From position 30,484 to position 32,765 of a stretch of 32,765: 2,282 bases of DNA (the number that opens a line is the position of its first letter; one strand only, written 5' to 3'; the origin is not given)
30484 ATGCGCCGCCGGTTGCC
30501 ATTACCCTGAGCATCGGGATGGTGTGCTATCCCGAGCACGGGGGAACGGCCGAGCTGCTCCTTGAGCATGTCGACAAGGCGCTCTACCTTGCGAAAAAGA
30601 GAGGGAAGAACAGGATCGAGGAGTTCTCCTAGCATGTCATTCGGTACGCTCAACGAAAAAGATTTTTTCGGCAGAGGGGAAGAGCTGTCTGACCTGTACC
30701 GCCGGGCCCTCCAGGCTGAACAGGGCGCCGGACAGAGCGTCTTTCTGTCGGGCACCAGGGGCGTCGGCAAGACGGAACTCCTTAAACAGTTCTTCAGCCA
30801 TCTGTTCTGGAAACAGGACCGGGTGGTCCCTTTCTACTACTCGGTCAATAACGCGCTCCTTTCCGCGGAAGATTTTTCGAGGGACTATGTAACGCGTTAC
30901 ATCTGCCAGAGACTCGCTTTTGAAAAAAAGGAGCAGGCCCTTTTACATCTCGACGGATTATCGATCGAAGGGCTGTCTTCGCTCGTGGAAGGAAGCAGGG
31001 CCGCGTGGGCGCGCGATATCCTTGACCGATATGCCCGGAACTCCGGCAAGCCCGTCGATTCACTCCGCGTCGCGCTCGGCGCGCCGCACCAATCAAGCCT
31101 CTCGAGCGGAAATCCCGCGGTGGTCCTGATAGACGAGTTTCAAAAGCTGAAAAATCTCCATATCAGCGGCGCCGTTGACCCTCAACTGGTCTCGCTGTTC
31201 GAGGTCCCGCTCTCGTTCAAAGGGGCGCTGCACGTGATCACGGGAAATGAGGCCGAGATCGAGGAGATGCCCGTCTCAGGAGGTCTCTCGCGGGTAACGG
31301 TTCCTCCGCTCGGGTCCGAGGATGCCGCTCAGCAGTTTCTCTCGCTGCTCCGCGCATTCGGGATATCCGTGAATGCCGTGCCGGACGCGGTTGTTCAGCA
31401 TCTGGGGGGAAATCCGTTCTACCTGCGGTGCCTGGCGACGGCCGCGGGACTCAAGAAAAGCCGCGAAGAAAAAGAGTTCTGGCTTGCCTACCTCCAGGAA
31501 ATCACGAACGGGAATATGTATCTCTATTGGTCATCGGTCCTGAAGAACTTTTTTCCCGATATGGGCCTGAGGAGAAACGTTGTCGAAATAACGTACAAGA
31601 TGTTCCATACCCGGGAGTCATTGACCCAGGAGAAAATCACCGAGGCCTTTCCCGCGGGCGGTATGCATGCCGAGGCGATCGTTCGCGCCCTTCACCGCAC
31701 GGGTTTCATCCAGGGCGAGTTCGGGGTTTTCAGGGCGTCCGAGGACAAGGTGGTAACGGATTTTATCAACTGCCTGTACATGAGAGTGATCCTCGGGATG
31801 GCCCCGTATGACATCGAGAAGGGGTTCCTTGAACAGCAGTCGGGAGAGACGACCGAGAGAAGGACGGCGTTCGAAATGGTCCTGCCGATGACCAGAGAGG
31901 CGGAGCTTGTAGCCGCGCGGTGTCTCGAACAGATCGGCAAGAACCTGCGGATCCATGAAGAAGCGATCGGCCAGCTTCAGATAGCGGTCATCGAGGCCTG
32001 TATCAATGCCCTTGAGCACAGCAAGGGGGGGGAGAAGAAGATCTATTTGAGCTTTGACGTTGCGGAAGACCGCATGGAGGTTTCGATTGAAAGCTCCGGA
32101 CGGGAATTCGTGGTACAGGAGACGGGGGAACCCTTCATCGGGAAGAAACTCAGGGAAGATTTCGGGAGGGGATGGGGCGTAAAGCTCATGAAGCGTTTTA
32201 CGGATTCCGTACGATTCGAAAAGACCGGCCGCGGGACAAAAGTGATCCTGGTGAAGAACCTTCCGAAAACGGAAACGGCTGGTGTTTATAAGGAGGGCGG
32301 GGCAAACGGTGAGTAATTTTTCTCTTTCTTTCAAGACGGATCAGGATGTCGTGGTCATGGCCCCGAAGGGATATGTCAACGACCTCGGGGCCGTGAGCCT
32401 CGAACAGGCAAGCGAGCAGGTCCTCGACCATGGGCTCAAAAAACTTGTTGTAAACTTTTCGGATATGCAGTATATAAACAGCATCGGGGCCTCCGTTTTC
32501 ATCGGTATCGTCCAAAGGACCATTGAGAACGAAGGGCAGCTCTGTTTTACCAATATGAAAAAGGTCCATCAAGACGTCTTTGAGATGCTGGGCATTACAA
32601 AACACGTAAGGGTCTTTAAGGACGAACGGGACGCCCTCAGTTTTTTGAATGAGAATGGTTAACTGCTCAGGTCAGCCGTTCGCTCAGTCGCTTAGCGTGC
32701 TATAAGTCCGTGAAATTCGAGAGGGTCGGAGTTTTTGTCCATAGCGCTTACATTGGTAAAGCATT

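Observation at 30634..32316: Unusual domain fusion: Arch_ATPase-like AAA+ NTPase plus putative winged-helix region plus anti-sigma-type Ser kinase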

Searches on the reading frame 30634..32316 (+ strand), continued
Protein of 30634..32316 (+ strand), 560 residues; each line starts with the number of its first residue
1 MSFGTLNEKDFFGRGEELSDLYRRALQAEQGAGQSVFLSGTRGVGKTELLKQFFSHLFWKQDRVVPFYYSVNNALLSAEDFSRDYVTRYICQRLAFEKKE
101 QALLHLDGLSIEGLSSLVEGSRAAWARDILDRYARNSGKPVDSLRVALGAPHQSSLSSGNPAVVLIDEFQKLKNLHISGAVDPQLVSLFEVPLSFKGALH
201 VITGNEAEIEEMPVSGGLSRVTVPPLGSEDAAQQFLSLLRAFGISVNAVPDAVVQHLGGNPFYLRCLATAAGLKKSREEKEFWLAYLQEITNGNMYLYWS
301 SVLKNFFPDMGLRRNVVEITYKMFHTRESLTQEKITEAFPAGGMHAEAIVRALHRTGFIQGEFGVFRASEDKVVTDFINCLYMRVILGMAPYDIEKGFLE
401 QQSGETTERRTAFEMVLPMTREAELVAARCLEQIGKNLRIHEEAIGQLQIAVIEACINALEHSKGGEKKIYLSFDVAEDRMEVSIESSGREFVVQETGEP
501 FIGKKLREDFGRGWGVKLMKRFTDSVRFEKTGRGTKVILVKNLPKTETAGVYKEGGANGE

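Call 83: fold_search(model_id=the predicted structure, library=pdb)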
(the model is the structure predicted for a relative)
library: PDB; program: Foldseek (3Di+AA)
matches with E <= 10: 1568; with E <= 0.001: 289
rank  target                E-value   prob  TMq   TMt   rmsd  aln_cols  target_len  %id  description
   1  6m37_C                4.9e-08  1.00  0.15  0.88   2.4       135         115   26  The crystal structure of B. subtilis RsbV/RsbW complex in the hexagonal crystal form (released 2020-07-15)
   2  6m37_A                1.7e-07  1.00  0.14  0.85   4.8       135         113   27  The crystal structure of B. subtilis RsbV/RsbW complex in the hexagonal crystal form (released 2020-07-15)
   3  1til_E                3.0e-07  1.00  0.17  0.81   3.7       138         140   26  Crystal Structures of the ADP and ATP bound forms of the Bacillus Anti-sigma factor SpoIIAB in complex with the Anti-a (released 2004-06-15)
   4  1l0o_A                3.2e-07  1.00  0.15  0.75   5.0       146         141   25  Crystal Structure of the Bacillus stearothermophilus Anti-Sigma Factor SpoIIAB with the Sporulation Sigma Factor Sigma (released 2002-04-03)
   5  1th8_A                4.0e-07  1.00  0.15  0.80   4.7       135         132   27  Crystal Structures of the ADP and ATP bound forms of the Bacillus Anti-sigma factor SpoIIAB in complex with the Anti-a (released 2004-06-15)
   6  1tid_A                5.8e-07  1.00  0.16  0.78   4.1       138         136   25  Crystal Structures of the ADP and ATP bound forms of the Bacillus Anti-sigma factor SpoIIAB in complex with the Anti-a (released 2004-06-15)
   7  6m36_A                6.7e-07  1.00  0.13  0.91   3.5       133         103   26  The crystal structure of B. subtilis RsbV/RsbW complex in the monoclinic crystal form (released 2020-07-15)
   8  6m36_G                7.0e-07  1.00  0.14  0.92   3.4       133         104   27  The crystal structure of B. subtilis RsbV/RsbW complex in the monoclinic crystal form (released 2020-07-15)
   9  1tid_C                1.0e-06  1.00  0.16  0.79   4.1       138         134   25  Crystal Structures of the ADP and ATP bound forms of the Bacillus Anti-sigma factor SpoIIAB in complex with the Anti-a (released 2004-06-15)
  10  6m36_C                1.1e-06  1.00  0.13  0.89   2.5       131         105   26  The crystal structure of B. subtilis RsbV/RsbW complex in the monoclinic crystal form (released 2020-07-15)
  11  1thn_A                2.8e-06  1.00  0.15  0.75   5.0       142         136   25  Crystal Structures of the ADP and ATP bound forms of the Bacillus Anti-sigma factor SpoIIAB in complex with the Anti-a (released 2004-06-15)
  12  6m36_I                3.0e-06  1.00  0.13  0.89   2.5       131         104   27  The crystal structure of B. subtilis RsbV/RsbW complex in the monoclinic crystal form (released 2020-07-15)
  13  6m36_E                3.7e-06  1.00  0.13  0.91   3.7       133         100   26  The crystal structure of B. subtilis RsbV/RsbW complex in the monoclinic crystal form (released 2020-07-15)
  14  9qih_B                4.5e-06  1.00  0.16  0.37  15.6       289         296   13  Structure of response regulator LvrC from Leptospira (released 2026-03-25)
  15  8ih8_D                4.9e-06  1.00  0.14  0.75   5.8       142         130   11  anti-sigmaF factor and Anti-sigmaF factor antagonist complex(usfx-RsfB) (released 2024-02-28)
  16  2qen                  9.0e-06  1.00  0.30  0.58   7.5       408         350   15  The walker-type atpase paby2304 of pyrococcus abyssi (released 2008-07-01)
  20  8ih8_C                1.8e-05  1.00  0.14  0.70   6.1       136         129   12  anti-sigmaF factor and Anti-sigmaF factor antagonist complex(usfx-RsfB) (released 2024-02-28)
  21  6m36_O                2.5e-05  1.00  0.13  0.91   2.0       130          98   26  The crystal structure of B. subtilis RsbV/RsbW complex in the monoclinic crystal form (released 2020-07-15)
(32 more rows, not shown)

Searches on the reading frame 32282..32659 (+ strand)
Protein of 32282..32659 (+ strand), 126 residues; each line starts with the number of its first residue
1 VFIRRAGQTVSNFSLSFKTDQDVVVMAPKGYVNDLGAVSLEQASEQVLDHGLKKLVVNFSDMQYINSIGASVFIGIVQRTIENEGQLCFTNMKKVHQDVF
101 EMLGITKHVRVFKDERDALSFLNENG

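Call 4: search_protein_families(library=pfam, proteins=[window:32282-32659:+], max_evalue=0.1)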
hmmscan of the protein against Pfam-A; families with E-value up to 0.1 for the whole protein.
window:32282-32659:+ (126 aa): 3 families
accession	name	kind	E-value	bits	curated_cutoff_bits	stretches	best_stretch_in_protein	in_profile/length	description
PF01740.26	STAS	-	1.8e-12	47.4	22.6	1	17-118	4-106/106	STAS domain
PF13466.11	STAS_2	-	0.004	17.8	29.2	1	37-105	12-79/80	STAS domain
PF11765.13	Hyphal_reg_CWP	-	0.064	12.5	28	1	70-93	150-173/328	Hyphally regulated cell wall protein N-terminal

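Call 32: search_protein_families(library=ncbifam, proteins=[window:32357-32659:+], max_evalue=0.001)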
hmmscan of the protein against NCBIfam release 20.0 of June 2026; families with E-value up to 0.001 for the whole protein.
window:32357-32659:+ (101 aa): 2 families
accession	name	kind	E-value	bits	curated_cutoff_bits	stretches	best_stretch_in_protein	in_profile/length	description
TIGR02886.1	spore_II_AA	equivalog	3.6e-10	39.8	114.75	1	17-94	29-106/106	anti-sigma F factor antagonist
TIGR00377.1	ant_ant_sig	superfamily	8e-09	35.4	53.45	1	16-88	31-104/108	anti-sigma factor antagonist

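Call 68: search_protein_families(library=padloc, proteins=[window:32357-32659:+], max_evalue=0.01)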
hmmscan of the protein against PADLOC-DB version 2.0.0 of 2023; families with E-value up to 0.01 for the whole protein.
window:32357-32659:+ (101 aa): 0 families
